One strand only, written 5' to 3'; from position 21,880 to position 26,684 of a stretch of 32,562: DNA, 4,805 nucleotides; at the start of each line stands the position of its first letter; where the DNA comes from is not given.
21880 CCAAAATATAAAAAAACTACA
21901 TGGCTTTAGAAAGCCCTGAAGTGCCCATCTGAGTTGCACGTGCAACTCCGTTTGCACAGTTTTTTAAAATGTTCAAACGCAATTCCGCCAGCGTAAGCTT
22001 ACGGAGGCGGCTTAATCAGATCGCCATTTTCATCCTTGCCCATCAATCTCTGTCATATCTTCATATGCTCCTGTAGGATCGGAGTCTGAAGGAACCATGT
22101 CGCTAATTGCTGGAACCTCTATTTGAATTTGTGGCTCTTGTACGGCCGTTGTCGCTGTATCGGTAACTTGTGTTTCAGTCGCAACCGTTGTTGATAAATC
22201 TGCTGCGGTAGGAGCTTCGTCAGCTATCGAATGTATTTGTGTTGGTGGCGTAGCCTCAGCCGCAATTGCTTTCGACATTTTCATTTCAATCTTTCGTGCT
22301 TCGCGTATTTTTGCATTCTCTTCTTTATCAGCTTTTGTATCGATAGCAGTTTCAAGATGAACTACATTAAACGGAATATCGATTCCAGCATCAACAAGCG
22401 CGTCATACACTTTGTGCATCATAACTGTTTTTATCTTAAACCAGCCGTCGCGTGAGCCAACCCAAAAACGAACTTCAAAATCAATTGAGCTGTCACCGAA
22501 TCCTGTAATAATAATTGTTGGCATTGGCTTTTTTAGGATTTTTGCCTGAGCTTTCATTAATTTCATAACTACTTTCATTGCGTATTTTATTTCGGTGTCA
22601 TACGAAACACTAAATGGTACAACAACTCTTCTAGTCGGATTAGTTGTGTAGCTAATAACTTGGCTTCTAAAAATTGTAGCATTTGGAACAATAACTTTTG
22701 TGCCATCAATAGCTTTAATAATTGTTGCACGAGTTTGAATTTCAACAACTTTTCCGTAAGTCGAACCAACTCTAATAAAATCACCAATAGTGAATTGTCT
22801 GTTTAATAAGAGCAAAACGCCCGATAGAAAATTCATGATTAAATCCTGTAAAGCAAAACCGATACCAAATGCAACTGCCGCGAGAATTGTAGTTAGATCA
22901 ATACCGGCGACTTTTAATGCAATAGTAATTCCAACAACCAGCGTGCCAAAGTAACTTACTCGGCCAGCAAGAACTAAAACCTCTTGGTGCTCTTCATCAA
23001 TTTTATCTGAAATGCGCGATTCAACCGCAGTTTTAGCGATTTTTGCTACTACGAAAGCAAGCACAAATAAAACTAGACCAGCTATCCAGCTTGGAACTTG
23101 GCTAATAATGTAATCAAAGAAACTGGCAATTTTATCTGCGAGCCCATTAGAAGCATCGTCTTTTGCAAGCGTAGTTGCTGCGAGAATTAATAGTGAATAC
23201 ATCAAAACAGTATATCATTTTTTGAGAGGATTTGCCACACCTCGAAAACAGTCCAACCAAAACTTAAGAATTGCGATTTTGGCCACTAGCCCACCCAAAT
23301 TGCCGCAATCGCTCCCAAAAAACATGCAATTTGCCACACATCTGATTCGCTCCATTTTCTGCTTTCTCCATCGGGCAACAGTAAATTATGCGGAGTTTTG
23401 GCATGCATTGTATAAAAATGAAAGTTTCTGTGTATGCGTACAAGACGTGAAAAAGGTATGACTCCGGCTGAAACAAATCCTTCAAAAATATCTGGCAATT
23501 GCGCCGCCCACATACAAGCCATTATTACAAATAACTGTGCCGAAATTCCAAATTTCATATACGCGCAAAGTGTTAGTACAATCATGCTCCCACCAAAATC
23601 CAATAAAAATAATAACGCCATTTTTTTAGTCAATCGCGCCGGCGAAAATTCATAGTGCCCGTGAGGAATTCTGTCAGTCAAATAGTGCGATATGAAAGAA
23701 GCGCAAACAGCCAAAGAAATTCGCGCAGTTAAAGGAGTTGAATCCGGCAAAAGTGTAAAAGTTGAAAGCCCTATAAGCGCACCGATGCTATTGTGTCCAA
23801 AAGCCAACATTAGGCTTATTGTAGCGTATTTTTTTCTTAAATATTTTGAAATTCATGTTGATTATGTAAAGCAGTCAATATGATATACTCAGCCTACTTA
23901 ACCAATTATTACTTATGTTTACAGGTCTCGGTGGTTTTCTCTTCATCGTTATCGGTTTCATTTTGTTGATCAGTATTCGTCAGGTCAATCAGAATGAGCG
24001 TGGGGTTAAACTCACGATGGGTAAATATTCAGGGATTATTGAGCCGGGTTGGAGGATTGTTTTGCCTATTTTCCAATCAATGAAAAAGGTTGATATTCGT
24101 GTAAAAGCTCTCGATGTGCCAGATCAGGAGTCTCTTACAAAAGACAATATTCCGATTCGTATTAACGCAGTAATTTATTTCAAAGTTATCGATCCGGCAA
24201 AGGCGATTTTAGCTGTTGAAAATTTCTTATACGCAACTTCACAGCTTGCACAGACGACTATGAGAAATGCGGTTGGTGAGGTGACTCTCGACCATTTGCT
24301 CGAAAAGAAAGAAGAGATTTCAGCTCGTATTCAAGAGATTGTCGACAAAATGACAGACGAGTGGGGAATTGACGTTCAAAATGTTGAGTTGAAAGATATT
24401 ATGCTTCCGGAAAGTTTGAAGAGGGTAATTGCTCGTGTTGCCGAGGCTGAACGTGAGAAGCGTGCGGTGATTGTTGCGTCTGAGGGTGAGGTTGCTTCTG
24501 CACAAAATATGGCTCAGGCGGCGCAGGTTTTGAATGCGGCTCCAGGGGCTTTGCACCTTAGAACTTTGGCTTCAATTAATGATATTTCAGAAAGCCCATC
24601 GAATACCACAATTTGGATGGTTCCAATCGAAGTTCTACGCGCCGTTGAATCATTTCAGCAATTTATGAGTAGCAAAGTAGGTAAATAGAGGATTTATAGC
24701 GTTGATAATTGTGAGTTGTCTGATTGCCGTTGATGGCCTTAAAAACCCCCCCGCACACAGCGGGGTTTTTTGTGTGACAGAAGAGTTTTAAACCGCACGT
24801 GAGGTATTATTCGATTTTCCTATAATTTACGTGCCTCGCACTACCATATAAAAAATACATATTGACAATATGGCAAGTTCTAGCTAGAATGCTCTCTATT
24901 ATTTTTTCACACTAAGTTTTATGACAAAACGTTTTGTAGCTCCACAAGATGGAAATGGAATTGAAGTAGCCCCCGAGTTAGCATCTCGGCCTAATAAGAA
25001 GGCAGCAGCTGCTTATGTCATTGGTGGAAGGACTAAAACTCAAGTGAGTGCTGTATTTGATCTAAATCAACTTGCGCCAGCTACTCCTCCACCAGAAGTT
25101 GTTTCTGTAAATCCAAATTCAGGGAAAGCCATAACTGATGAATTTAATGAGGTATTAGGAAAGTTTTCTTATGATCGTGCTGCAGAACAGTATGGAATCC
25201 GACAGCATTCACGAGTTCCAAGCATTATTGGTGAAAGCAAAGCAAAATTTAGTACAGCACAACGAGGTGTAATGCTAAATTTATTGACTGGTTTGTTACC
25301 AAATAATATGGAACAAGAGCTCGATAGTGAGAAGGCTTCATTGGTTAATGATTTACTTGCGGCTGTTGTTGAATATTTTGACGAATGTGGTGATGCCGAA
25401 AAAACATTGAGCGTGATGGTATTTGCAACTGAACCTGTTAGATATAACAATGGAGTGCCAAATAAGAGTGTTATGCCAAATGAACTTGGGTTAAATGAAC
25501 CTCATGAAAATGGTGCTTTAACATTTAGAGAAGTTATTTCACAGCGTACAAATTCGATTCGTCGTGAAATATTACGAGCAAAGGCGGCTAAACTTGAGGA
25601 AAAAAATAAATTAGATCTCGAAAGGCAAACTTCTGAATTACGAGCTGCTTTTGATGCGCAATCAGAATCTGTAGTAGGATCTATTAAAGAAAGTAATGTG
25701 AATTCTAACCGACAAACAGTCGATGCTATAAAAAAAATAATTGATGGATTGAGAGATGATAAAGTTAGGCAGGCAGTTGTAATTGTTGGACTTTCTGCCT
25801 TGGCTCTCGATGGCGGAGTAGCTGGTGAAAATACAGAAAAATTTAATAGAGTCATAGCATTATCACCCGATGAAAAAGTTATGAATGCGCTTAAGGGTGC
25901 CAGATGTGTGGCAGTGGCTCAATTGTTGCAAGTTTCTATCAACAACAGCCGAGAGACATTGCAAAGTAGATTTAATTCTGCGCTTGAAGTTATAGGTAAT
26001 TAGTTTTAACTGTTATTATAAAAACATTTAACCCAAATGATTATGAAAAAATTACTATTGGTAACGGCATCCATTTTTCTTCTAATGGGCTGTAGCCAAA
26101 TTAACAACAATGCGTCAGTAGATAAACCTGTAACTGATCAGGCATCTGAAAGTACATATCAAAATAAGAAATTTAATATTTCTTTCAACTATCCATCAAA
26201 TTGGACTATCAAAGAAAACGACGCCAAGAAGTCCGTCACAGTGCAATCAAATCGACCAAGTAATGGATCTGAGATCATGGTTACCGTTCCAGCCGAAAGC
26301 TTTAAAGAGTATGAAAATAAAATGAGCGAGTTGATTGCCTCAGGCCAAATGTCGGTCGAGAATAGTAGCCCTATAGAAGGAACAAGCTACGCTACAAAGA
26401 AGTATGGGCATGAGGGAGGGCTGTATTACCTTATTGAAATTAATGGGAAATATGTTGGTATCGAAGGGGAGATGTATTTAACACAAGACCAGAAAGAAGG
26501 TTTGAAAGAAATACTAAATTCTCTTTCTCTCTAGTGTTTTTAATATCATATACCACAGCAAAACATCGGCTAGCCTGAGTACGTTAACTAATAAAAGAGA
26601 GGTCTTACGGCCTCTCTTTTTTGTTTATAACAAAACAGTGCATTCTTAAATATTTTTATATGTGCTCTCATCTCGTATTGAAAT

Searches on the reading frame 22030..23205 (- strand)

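Call 8: search_protein_families(library=pfam, proteins=[window:22030-23205:-], max_evalue=0.01)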
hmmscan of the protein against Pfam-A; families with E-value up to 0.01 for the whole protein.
window:22030-23205:- (391 aa): 3 families
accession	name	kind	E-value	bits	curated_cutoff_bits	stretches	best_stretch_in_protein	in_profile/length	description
PF00924.24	MS_channel_2nd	-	7.7e-19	68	20.2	1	121-186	1-66/68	Mechanosensitive ion channel, beta-domain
PF21082.3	MS_channel_3rd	-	6.9e-13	49.3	21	1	194-277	1-88/88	Mechanosensitive ion channel MscS, C-terminal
PF02659.21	Mntp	-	0.0041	17.4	24.4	1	27-115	29-112/152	Putative manganese efflux pump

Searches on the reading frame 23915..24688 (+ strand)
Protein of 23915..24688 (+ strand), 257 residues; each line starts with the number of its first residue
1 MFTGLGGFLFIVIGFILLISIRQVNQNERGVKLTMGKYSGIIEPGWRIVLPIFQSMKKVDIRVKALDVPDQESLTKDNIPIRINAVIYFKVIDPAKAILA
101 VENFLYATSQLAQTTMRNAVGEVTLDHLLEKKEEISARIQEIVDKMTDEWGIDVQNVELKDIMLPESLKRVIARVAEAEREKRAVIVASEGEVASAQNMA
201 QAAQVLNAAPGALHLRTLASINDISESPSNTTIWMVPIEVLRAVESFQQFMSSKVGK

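Call 8: search_protein_families(library=pfam, proteins=[window:23915-24688:+], max_evalue=0.01)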
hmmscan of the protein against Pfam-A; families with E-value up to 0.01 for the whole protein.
window:23915-24688:+ (257 aa): 2 families
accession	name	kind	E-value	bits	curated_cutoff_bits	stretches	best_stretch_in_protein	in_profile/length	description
PF01145.31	Band_7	-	4.4e-39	134.8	23.6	1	23-192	2-175/176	SPFH domain / Band 7 family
PF13421.11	Band_7_1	-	3.3e-05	24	24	1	115-176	144-207/211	SPFH domain-Band 7 family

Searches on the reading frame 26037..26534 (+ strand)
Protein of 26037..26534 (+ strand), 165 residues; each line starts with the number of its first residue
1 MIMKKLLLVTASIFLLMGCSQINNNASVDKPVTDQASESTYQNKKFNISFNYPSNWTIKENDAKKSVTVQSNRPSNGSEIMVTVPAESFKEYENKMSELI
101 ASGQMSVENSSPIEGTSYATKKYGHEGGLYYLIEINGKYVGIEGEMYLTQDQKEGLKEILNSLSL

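Call 8: search_protein_families(library=pfam, proteins=[window:26037-26534:+], max_evalue=0.01)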
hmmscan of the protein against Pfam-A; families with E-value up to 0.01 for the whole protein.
window:26037-26534:+ (165 aa): 1 family
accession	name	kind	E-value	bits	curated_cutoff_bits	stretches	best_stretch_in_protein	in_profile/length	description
PF18933.6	PsbP_2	-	1.7e-08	35.2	27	1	9-116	8-122/184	PsbP-like protein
